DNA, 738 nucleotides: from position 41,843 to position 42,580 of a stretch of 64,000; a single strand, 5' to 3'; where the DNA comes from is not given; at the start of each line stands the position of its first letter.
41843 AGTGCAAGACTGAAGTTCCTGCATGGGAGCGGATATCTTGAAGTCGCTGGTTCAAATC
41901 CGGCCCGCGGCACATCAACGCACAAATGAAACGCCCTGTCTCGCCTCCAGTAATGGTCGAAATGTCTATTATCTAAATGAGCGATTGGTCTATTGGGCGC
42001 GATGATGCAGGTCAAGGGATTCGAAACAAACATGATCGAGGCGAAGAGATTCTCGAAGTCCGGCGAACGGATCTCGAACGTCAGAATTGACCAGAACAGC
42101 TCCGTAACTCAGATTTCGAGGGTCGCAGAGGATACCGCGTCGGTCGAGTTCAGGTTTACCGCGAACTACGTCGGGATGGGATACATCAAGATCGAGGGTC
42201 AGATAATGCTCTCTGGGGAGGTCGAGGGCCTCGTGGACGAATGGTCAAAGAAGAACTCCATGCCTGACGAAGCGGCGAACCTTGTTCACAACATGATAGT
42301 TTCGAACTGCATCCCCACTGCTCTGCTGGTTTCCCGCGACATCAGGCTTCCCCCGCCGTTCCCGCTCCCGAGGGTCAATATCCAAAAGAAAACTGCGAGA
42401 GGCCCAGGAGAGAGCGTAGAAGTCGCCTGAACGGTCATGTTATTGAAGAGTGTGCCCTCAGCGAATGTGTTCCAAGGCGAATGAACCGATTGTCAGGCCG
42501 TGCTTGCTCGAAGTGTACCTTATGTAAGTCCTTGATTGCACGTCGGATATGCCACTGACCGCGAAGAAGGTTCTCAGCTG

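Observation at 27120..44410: Candidate composite cell-surface apparatus: KaiC/ArlH-like ATPases, coiled-coil zinc-ribbon proteins, a giant surface protein and a type IV filament operon in one 17-kb neighbourhood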

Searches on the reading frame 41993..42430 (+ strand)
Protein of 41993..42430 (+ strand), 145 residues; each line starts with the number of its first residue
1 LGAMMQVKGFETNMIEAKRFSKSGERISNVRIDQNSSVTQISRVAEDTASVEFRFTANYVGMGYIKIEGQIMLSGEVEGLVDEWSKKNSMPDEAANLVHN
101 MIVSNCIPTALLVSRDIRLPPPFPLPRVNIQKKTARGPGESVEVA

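Call 4: search_protein_families(library=pfam, proteins=[window:41993-42430:+], max_evalue=0.01)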
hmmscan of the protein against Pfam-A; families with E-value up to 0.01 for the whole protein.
window:41993-42430:+ (145 aa): 0 families

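Call 5: search_protein_families(library=ncbifam, proteins=[window:41993-42430:+], max_evalue=0.01)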
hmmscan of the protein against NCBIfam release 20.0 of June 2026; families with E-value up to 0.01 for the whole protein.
window:41993-42430:+ (145 aa): 0 families

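Call 20: find_homologous_proteins(query=window:41993-42430:+, max_evalue=0.001)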
Query window:41993-42430:+ (145 aa): 110 proteins with E <= 0.001 among 118 candidates.
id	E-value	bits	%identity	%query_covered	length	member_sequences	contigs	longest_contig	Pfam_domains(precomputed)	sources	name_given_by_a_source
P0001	2.7e-83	294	97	98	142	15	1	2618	-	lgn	-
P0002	1.9e-79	282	92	98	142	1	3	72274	-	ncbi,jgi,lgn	ncbi:MAG: hypothetical protein ABSB83_03400 [Methanomassiliicoccales archaeon]|jgi:hypothetical prot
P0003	3.5e-79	281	93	97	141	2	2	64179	-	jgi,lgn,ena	-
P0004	3.6e-79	281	90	100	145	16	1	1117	-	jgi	jgi:hypothetical protein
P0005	3.4e-77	275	88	98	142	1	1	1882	-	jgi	jgi:hypothetical protein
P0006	5.9e-70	251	78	97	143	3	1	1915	-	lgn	-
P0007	7.6e-66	238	77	97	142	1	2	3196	-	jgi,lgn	-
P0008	1.3e-64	234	74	98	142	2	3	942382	-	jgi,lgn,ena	-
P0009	1.5e-63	231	73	98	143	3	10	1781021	-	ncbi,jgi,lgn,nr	ncbi:MAG: hypothetical protein QHH00_06150 [Methanomassiliicoccales archaeon]|jgi:hypothetical prote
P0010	1.4e-61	224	68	98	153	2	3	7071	-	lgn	-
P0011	7.1e-59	215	68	97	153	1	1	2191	-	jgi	jgi:hypothetical protein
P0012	1.0e-58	215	71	92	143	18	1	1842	-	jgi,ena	jgi:hypothetical protein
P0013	1.4e-58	214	69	92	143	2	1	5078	-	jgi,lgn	-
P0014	2.9e-58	213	69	92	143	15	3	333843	-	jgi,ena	jgi:hypothetical protein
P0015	3.3e-58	213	69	97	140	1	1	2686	-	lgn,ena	-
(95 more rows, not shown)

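Call 23: search_solved_structures(query=A1, max_evalue=10)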
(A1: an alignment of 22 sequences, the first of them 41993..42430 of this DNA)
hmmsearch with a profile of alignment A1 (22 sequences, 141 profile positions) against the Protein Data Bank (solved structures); distinct sequences matched with E-value up to 10: 1.
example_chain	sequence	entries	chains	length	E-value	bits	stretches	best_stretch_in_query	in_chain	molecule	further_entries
4iib_A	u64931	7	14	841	1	12.5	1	27-100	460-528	Beta-glucosidase 1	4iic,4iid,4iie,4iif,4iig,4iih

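Call 29: search_protein_families(library=pfam, proteins=[window:41993-42430:+], max_evalue=1)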
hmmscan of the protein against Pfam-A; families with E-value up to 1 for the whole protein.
window:41993-42430:+ (145 aa): 0 families

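Call 30: predict_structure(alignment_id=A1)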
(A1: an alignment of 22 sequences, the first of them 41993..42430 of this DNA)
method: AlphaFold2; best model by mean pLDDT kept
length: 145 residues; sequences in the alignment: 22
mean_pLDDT: 83.8   pTM: 0.74
mean pLDDT of the five models: 83.8, 82.4, 80.5, 73.4, 73.1
residues with pLDDT >= 90: 90; 70-90: 23; 50-70: 16; < 50: 16
segments of 3 or more residues with pLDDT < 50: 131-145
pLDDT, mean of each block of 10 residues (from residue 1): 81 95 71 92 93 95 95 92 91 92 95 92 64 45 38
secondary structure, 60 per line:
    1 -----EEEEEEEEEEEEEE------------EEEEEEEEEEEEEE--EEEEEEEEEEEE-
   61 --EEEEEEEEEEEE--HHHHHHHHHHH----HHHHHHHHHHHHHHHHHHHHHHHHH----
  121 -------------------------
elements in order: E6-19 E32-45 E48-59 E63-74 H77-87 H92-116

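Call 34: fold_search(model_id=the predicted structure, library=pdb)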
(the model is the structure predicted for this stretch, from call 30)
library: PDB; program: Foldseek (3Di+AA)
matches with E <= 10: 1186; with E <= 0.001: 7
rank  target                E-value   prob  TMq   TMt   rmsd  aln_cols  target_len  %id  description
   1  5mtw_B                1.8e-04  1.00  0.55  0.58   5.9       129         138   12  Mycobacterium tuberculosis Rv1957 SecB-like chaperone in complex with a ChAD peptide from Rv1956 HigA1 antitoxin (released 2018-10-24)
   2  1qyn_D                3.8e-04  1.00  0.57  0.60   6.0       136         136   13  Crystal Structure of SecB from Escherichia coli (released 2003-12-09)
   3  5mtw_A                5.1e-04  1.00  0.58  0.61   5.8       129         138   10  Mycobacterium tuberculosis Rv1957 SecB-like chaperone in complex with a ChAD peptide from Rv1956 HigA1 antitoxin (released 2018-10-24)
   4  1qyn_A                5.4e-04  1.00  0.53  0.57   6.3       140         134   14  Crystal Structure of SecB from Escherichia coli (released 2003-12-09)
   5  1qyn_B                6.1e-04  1.00  0.53  0.57   6.5       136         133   14  Crystal Structure of SecB from Escherichia coli (released 2003-12-09)
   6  5mtw_C                7.2e-04  1.00  0.59  0.61   5.0       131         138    9  Mycobacterium tuberculosis Rv1957 SecB-like chaperone in complex with a ChAD peptide from Rv1956 HigA1 antitoxin (released 2018-10-24)
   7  1fx3_D                9.1e-04  1.00  0.55  0.59   5.7       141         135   10  CRYSTAL STRUCTURE OF H. INFLUENZAE SECB (released 2000-12-06)
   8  5mtw_D                1.1e-03  1.00  0.59  0.62   4.8       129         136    9  Mycobacterium tuberculosis Rv1957 SecB-like chaperone in complex with a ChAD peptide from Rv1956 HigA1 antitoxin (released 2018-10-24)
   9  1fx3_B                1.3e-03  1.00  0.59  0.58   5.3       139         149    9  CRYSTAL STRUCTURE OF H. INFLUENZAE SECB (released 2000-12-06)
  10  1qyn_C                1.5e-03  1.00  0.56  0.61   5.1       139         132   12  Crystal Structure of SecB from Escherichia coli (released 2003-12-09)
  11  1fx3_C                1.6e-03  1.00  0.58  0.59   5.4       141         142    8  CRYSTAL STRUCTURE OF H. INFLUENZAE SECB (released 2000-12-06)
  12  1fx3_A                2.0e-03  1.00  0.54  0.55   6.0       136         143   12  CRYSTAL STRUCTURE OF H. INFLUENZAE SECB (released 2000-12-06)
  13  1ozb_A                2.7e-03  1.00  0.53  0.53   6.2       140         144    9  Crystal Structure of SecB complexed with SecA C-terminus (released 2003-10-14)
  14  1ozb_G                2.7e-03  1.00  0.48  0.48   6.4       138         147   14  Crystal Structure of SecB complexed with SecA C-terminus (released 2003-10-14)
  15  1ozb_F                2.9e-03  1.00  0.53  0.52   6.2       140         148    9  Crystal Structure of SecB complexed with SecA C-terminus (released 2003-10-14)
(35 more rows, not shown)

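Call 58: search_protein_representatives(alignment_id=A1)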
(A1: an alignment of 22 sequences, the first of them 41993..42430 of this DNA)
Query: 22 sequences, 141 profile positions. Proteins with E-value up to 0.001 (for the whole library): 968; up to 1e-10: 272; up to 1e-30: 30. The best 150 are listed.
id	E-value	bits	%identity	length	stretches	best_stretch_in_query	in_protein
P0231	1.4e-67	242.3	-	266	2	3-141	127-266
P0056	2.5e-65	235.0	-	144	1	1-141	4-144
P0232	9.3e-60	216.9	-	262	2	6-141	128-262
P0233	2.6e-45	170.1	-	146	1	1-139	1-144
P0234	8.9e-45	168.3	-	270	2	8-141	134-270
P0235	3.0e-43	163.4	-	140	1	1-140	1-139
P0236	6.8e-43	162.2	-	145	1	1-141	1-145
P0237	1.5e-42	161.1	-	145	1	1-140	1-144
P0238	2.1e-42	160.7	-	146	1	2-132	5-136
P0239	3.8e-41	156.6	-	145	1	1-140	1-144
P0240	1.3e-40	154.8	-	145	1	1-141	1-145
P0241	1.9e-40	154.3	-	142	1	1-141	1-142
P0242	3.2e-40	153.6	-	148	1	1-137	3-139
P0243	5.2e-40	152.9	-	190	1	2-136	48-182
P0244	2.3e-38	147.5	-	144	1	1-140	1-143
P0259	2.4e-28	115.1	-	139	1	3-131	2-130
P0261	4.1e-28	114.3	-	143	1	1-141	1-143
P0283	8.9e-20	87.3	-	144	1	1-140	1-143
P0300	1.4e-16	77.0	-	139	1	1-131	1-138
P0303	2.2e-16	76.3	-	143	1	1-133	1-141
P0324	7.9e-15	71.3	-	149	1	3-133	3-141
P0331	2.3e-14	69.7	-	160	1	2-135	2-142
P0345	7.9e-14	68.0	-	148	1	23-135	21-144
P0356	2.0e-13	66.7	-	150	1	1-130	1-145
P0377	5.7e-13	65.2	-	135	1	1-125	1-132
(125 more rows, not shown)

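Call 59: search_protein_families(library=pfam, proteins=[P0233, P0259, P0283, P0303, P0324, P0345, P0356, P0377, P0231], max_evalue=0.1)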
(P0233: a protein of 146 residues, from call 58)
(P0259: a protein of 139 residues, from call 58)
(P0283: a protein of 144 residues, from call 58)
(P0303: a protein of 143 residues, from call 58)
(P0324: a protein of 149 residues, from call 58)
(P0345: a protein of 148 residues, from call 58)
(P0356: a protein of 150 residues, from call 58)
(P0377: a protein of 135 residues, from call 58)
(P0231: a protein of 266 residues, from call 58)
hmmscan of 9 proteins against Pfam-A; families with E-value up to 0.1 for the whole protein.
P0233 (146 aa): 2 families
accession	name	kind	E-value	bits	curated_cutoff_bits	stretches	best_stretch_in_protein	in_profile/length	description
PF12421.14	Ig_GpJ_C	-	0.03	14.8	26.2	1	47-106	42-104/135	Tip attachment protein J, C-terminal receptor binding domain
PF20952.2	Flu_PB2_7th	-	0.074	13.8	25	0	72-86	44-58/76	Influenza RNA polymerase PB2 C-terminal domain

P0259 (139 aa): 1 family
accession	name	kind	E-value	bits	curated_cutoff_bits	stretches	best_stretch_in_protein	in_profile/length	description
PF11589.14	DUF3244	-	0.0042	17.5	25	1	39-72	26-59/96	Domain of unknown function (DUF3244)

P0283 (144 aa): 0 families

P0303 (143 aa): 0 families

P0324 (149 aa): 0 families

P0345 (148 aa): 1 family
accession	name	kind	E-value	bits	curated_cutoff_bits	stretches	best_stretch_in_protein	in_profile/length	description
PF19123.5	DUF5807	-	0.029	14.9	26.5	1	46-74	59-87/106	Family of unknown function (DUF5807)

P0356 (150 aa): 1 family
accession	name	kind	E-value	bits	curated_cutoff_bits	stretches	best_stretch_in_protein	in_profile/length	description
PF20592.3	pAdhesive_10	-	0.042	14.5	27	0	19-68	100-148/167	Putative adhesin domain (group 10)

P0377 (135 aa): 0 families

P0231 (266 aa): 0 families

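Call 60: list_cluster_members(proteins=[P0259, P0283, P0303, P0324, P0345, P0356, P0377, P0300, P0331, P0261])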
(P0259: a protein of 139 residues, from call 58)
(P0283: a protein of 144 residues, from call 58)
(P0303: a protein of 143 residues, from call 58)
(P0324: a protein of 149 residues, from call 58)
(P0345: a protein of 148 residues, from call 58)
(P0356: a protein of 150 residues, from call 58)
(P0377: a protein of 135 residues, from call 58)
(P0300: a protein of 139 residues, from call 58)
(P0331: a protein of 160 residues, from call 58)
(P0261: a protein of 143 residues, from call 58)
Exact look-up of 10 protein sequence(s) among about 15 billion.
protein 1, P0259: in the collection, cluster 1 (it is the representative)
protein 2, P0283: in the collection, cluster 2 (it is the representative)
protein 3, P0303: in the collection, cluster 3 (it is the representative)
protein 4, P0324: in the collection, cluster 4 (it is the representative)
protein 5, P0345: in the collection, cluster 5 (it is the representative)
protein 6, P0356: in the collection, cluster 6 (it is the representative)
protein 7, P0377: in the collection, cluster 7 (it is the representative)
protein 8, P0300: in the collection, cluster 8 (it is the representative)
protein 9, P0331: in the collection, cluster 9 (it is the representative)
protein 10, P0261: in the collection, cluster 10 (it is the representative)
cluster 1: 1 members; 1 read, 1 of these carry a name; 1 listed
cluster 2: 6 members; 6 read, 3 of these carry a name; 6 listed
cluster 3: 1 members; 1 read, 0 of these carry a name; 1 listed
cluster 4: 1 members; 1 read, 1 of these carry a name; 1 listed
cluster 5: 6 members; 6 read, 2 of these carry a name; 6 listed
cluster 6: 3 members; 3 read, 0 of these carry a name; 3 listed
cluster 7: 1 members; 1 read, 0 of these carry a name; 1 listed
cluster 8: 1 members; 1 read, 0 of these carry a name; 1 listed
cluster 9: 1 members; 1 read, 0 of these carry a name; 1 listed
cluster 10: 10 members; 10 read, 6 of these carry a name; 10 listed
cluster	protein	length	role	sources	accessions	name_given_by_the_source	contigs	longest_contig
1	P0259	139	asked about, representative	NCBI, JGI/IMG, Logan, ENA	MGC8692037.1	MAG: hypothetical protein ACP5RZ_03360 [Thermoplasmata archaeon]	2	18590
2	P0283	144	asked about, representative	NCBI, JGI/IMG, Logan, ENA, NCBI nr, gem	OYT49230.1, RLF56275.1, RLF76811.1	hypothetical protein B6U83_02670 [Thermoplasmatales archaeon ex4484_36] | MAG: hypothetical protein B6U83_02670 [Thermoplasmatales archaeon ex4484_36]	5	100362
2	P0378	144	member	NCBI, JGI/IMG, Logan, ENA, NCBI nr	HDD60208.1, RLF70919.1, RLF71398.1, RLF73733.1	MAG: hypothetical protein DRN35_02485 [Thermoplasmata archaeon] | MAG: hypothetical protein DRN40_03575 [Thermoplasmata archaeon]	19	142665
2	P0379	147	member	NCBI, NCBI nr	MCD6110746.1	MAG: hypothetical protein J7K08_03605 [Thermoplasmata archaeon] | hypothetical protein [Thermoplasmata archaeon]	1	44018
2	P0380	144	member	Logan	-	-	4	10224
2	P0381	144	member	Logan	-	-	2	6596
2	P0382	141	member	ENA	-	-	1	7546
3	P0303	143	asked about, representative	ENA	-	-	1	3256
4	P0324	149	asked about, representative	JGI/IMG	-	hypothetical protein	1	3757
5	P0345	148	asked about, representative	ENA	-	-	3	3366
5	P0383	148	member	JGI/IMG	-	MoaA/NifB/PqqE/SkfB family radical SAM enzyme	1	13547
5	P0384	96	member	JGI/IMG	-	hypothetical protein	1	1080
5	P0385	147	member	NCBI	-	-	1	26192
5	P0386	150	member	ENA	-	-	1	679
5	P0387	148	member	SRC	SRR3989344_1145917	-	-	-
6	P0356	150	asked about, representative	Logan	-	-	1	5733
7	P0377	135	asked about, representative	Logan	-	-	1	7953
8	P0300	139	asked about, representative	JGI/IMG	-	-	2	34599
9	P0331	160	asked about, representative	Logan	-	-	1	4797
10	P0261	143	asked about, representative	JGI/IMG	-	hypothetical protein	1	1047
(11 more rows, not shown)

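Call 61: find_encoding_contigs(protein=P0283, flank=10000, max_places=3)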
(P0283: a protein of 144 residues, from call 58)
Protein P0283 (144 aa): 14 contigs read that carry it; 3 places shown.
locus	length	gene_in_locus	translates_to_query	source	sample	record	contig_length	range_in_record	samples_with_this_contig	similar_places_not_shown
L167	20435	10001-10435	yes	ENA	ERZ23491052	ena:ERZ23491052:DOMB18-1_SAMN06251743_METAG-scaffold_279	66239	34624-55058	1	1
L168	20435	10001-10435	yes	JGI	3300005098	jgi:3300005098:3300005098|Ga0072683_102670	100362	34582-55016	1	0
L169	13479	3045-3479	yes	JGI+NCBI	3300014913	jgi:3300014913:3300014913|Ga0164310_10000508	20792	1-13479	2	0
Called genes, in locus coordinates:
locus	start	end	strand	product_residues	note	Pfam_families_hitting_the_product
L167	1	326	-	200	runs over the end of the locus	PF01813:ATP-synt_D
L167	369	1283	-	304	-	PF02775:TPP_enzyme_C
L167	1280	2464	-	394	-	PF01855:POR_N, PF17147:PFOR_II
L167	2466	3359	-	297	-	PF01558:POR, PF00037:Fer4 (weak), PF12797:Fer4_2 (faint), PF13237:Fer4_10 (weak), PF14697:Fer4_21, PF12838:Fer4_7, PF13187:Fer4_9 (weak), PF00037:Fer4, +2 more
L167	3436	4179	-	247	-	PF03587:EMG1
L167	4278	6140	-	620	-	PF02163:Peptidase_M50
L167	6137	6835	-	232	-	-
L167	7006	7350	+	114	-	PF03551:PadR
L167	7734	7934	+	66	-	-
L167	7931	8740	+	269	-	PF02540:NAD_synthase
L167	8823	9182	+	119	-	-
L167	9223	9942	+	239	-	PF00730:HhH-GPD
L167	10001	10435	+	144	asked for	-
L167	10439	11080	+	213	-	PF01470:Peptidase_C15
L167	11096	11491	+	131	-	-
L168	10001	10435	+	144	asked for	-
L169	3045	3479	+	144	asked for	-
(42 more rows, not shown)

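Call 62: find_encoding_contigs(protein=P0259, flank=9000, max_places=2)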
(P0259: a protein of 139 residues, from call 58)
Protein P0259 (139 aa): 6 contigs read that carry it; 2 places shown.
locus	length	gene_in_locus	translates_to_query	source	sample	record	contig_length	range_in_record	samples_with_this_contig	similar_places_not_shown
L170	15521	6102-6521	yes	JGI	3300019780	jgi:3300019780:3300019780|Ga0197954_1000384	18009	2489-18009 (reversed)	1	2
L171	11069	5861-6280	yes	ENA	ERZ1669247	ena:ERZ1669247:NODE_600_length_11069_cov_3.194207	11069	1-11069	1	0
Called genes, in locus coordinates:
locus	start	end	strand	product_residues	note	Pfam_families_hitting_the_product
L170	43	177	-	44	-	-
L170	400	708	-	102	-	-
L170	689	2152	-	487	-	PF01336:tRNA_anti-codon, PF00152:tRNA-synt_2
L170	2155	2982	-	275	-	PF01193:RNA_pol_L, PF01000:RNA_pol_A_bac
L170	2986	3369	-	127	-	PF00411:Ribosomal_S11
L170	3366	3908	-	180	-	PF00163:Ribosomal_S4 (weak), PF01479:S4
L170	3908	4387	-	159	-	PF00416:Ribosomal_S13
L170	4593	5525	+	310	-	PF04055:Radical_SAM, PF08608:Wyosine_form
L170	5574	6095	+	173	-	PF00196:GerE (faint), PF13404:HTH_AsnC-type, PF13412:HTH_24, PF01047:MarR (weak), PF08279:HTH_11 (weak), PF13730:HTH_36 (weak), PF08220:HTH_DeoR (weak), PF01037:AsnC_trans_reg, +2 more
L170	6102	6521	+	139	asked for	-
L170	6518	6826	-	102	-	PF02150:Zn_ribbon_RPB9, PF07282:Cas12f1-like_TNB (faint), PF08271:Zn_Ribbon_TF (faint), PF08274:Zn_Ribbon_YjdM (faint), PF12760:Zn_ribbon_IS1595 (faint), PF13240:Zn_Ribbon_1 (faint), PF01096:Zn_ribbon_TFIIS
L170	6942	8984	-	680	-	PF03030:H_PPase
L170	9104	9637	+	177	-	PF01467:CTP_transf_like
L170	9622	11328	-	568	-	PF09843:DUF2070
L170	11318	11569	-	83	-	PF04457:MJ1316 (weak)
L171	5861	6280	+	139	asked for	-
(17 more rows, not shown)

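Call 63: find_encoding_contigs(protein=P0300, flank=9000, max_places=2)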
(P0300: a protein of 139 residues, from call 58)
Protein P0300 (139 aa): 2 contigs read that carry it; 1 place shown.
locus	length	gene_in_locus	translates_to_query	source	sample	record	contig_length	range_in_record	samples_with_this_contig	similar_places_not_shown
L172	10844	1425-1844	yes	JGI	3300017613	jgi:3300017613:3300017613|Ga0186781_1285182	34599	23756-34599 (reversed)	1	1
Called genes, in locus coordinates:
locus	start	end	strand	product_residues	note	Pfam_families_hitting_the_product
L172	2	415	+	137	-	?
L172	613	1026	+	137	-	-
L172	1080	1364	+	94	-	-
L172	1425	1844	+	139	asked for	-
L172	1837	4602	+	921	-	PF02359:CDC48_N, PF02933:CDC48_2, PF00004:AAA, PF05496:RuvB_N (weak), PF07724:AAA_2 (weak), PF17862:AAA_lid_3, PF00004:AAA, PF17862:AAA_lid_3, +27 more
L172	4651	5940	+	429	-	PF18195:GatD_N, PF00710:Asparaginase, PF17763:Asparaginase_C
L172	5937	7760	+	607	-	PF02934:GatB_N, PF02938:GAD, PF02637:GatB_Yqey (weak)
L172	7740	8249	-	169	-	PF00293:NUDIX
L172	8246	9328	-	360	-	-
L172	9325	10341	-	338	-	PF03706:LPG_synthase_TM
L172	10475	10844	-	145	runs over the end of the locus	PF06445:GyrI-like, PF14526:Cass2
